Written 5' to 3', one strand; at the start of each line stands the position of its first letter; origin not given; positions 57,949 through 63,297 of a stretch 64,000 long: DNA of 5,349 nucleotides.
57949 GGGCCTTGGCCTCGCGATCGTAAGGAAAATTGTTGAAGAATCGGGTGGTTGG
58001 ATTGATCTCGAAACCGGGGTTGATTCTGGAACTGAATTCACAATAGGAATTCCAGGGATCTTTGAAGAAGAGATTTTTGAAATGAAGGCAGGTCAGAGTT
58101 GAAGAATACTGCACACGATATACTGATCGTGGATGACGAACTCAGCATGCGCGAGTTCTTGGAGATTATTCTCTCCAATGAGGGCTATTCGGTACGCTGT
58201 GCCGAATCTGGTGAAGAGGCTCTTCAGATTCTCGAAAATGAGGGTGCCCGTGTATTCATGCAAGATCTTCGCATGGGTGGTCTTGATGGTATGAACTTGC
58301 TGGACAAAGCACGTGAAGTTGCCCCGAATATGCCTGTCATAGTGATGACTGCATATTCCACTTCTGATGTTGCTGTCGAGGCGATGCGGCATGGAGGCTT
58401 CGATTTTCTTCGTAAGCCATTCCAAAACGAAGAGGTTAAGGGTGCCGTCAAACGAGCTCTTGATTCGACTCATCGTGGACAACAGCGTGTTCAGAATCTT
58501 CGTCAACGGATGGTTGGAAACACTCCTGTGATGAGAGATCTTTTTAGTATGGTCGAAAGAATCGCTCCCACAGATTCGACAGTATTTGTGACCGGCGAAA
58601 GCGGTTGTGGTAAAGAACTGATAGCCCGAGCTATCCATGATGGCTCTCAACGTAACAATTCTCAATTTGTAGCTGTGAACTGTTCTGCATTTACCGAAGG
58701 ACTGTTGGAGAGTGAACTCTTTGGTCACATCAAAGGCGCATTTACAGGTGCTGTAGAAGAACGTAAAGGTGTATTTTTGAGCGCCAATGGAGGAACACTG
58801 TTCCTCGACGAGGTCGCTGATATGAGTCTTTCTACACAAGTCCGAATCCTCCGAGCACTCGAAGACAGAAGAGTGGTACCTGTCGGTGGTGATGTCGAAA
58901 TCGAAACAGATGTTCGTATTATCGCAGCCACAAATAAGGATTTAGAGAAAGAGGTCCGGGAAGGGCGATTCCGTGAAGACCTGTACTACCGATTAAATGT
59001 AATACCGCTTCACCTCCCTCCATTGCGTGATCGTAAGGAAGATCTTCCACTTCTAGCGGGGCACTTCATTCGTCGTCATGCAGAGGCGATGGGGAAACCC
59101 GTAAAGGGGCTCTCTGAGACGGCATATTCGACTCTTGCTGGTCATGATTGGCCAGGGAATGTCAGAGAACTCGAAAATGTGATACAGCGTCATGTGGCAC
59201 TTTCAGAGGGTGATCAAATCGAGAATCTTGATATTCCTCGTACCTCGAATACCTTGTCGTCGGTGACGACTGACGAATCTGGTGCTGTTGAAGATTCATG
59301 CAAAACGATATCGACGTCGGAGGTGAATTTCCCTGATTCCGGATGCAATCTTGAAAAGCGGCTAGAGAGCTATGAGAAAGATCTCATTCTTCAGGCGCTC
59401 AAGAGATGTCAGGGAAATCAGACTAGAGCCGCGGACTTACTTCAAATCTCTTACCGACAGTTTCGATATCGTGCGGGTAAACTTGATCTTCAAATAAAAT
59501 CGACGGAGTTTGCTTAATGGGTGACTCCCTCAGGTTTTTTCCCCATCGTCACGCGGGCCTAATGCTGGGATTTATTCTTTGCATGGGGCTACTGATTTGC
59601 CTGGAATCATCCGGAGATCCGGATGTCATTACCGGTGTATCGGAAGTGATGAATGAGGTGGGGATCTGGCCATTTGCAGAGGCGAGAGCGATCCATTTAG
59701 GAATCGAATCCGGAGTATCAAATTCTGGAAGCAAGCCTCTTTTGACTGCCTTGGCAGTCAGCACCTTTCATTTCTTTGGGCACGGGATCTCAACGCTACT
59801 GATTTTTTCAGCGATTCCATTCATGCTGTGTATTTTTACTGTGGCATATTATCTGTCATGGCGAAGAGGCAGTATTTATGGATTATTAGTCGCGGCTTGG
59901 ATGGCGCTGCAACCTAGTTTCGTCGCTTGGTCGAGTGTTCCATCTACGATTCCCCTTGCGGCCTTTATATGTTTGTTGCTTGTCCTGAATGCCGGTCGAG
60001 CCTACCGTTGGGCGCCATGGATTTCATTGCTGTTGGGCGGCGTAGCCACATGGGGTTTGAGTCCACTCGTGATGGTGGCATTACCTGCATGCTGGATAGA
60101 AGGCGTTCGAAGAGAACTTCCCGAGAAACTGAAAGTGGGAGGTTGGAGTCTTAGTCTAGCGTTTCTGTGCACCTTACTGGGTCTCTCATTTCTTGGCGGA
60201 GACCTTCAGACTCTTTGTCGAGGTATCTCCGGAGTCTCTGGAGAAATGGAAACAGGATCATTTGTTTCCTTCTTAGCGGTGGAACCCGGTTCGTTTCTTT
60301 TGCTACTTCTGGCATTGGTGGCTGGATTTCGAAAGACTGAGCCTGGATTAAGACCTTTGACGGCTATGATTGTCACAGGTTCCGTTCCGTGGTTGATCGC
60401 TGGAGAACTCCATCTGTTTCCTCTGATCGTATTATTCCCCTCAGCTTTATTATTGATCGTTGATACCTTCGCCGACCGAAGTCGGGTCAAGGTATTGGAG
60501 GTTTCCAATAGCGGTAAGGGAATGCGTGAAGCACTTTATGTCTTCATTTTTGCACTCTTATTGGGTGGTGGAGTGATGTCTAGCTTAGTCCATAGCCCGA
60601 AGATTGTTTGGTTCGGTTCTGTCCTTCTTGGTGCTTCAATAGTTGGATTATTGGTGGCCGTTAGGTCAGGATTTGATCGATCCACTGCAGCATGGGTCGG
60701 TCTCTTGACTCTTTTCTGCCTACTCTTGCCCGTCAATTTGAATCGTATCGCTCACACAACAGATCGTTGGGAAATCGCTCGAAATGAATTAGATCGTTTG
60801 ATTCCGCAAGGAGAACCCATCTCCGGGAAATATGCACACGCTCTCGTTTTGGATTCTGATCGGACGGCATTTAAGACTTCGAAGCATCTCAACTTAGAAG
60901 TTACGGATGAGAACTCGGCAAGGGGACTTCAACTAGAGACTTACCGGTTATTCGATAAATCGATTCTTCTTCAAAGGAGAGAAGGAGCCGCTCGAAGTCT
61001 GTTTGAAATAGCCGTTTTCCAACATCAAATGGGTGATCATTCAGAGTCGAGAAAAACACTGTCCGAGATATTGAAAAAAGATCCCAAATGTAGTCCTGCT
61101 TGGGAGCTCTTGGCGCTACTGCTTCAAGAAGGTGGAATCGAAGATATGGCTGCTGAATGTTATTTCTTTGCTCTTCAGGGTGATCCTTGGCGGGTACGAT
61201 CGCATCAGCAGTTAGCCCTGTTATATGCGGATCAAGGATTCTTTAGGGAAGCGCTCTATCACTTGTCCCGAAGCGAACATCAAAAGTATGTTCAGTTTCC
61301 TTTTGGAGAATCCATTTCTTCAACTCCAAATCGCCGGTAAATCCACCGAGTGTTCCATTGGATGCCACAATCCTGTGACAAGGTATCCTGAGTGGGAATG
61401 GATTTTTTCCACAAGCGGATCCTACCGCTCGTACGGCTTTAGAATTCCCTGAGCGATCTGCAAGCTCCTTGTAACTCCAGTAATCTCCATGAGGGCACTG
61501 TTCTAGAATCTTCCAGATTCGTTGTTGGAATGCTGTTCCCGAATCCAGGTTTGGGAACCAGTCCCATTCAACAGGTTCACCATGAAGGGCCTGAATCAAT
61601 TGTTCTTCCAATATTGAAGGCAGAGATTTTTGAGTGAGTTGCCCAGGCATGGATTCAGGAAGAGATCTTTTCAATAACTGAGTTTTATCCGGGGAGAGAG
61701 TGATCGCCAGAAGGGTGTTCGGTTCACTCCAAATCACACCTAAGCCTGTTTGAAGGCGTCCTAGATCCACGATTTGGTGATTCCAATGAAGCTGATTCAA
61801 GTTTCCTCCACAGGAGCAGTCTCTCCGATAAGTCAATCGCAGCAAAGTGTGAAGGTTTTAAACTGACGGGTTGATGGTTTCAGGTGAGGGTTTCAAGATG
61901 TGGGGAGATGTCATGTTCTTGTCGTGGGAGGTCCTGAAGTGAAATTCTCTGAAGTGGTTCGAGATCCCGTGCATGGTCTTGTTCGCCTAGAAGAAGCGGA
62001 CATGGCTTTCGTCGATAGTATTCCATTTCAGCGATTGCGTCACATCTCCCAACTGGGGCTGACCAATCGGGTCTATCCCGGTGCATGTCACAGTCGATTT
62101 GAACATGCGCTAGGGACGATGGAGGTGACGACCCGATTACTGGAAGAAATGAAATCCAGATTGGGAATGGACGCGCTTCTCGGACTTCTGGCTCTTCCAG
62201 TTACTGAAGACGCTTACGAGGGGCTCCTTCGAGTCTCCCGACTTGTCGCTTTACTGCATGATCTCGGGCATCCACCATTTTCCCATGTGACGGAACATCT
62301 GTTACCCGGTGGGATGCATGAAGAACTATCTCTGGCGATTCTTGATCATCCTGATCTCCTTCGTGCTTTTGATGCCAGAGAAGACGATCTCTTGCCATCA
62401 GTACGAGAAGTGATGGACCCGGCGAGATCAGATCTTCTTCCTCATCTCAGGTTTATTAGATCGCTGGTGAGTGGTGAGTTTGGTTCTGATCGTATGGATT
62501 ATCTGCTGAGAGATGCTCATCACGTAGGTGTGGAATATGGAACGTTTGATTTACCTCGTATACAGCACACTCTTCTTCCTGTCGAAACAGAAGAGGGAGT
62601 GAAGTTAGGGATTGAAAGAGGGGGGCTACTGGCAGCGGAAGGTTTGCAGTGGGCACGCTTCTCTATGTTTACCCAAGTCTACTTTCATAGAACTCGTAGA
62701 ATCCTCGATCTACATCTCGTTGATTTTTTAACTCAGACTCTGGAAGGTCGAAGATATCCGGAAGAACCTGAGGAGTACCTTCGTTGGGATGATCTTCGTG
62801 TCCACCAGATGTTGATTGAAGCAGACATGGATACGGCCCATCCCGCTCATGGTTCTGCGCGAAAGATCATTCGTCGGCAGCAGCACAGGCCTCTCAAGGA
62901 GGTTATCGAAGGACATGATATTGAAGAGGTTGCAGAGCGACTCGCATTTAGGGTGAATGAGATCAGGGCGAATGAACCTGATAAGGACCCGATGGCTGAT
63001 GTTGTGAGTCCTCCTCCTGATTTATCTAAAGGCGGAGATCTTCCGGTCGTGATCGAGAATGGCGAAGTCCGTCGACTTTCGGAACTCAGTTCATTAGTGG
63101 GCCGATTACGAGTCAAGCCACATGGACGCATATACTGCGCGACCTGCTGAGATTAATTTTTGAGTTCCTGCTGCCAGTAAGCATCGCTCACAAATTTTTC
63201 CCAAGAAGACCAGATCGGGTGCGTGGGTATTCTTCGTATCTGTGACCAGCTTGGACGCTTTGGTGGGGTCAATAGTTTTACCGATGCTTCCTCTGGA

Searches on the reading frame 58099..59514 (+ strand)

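Call 59: search_protein_families(library=pfam, proteins=[window:58099-59514:+], max_evalue=0.0001)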
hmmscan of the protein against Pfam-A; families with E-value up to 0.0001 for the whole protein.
window:58099-59514:+ (472 aa): 7 families
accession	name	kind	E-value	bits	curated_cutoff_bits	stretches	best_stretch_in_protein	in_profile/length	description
PF00158.32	Sigma54_activat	-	6.6e-69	231.3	20.2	1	138-304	1-167/168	Sigma-54 interaction domain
PF00072.30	Response_reg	-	1e-26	93.7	30.2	1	8-117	1-110/111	Response regulator receiver domain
PF25601.1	AAA_lid_14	-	5.2e-24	84.3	27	1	310-385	1-76/87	AAA+ ATPase lid domain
PF14532.12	Sigma54_activ_2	-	1.9e-22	80.4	25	1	139-309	1-138/138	Sigma-54 interaction domain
PF02954.25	HTH_8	-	2.9e-12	46.5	22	1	422-458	2-38/42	Bacterial regulatory protein, Fis family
PF07728.20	AAA_5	-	3.5e-10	40.5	22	1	162-281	2-124/139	AAA domain (dynein-related subfamily)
PF00004.35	AAA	-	2.9e-06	28.2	21.2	1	163-296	2-128/131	ATPase family associated with various cellular activities (AAA)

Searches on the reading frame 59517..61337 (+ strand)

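Call 59: search_protein_families(library=pfam, proteins=[window:59517-61337:+], max_evalue=0.0001)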
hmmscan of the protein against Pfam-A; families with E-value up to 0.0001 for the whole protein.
window:59517-61337:+ (607 aa): 2 families
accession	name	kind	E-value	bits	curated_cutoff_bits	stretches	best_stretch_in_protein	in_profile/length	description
PF14559.12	TPR_19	-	4.3e-06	27.4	25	0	484-535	17-68/68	Tetratricopeptide repeat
PF22860.2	DUF7017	-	9.4e-06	26.1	27.5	1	499-585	8-96/141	Domain of unknown function (DUF7017)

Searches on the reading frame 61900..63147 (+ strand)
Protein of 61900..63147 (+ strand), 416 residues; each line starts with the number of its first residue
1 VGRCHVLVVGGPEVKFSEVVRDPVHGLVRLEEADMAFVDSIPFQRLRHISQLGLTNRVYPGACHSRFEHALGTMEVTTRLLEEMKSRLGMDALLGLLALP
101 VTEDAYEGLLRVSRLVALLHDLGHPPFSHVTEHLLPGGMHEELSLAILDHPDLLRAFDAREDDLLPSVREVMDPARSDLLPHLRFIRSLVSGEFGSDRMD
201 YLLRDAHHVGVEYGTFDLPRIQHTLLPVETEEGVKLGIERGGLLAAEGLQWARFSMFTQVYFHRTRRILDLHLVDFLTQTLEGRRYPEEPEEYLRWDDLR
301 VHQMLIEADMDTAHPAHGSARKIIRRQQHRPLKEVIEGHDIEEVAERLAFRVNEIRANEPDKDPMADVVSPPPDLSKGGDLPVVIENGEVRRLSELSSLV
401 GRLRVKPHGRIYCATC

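Call 59: search_protein_families(library=pfam, proteins=[window:61900-63147:+], max_evalue=0.0001)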
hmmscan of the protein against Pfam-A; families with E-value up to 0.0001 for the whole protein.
window:61900-63147:+ (416 aa): 2 families
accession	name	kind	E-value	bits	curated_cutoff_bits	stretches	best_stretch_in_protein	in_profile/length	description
PF19276.4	HD_assoc_2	-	6.4e-11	42.5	23.1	1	235-404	16-182/222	HD associated region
PF01966.28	HD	-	4.1e-06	27.5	22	1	66-174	1-88/116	HD domain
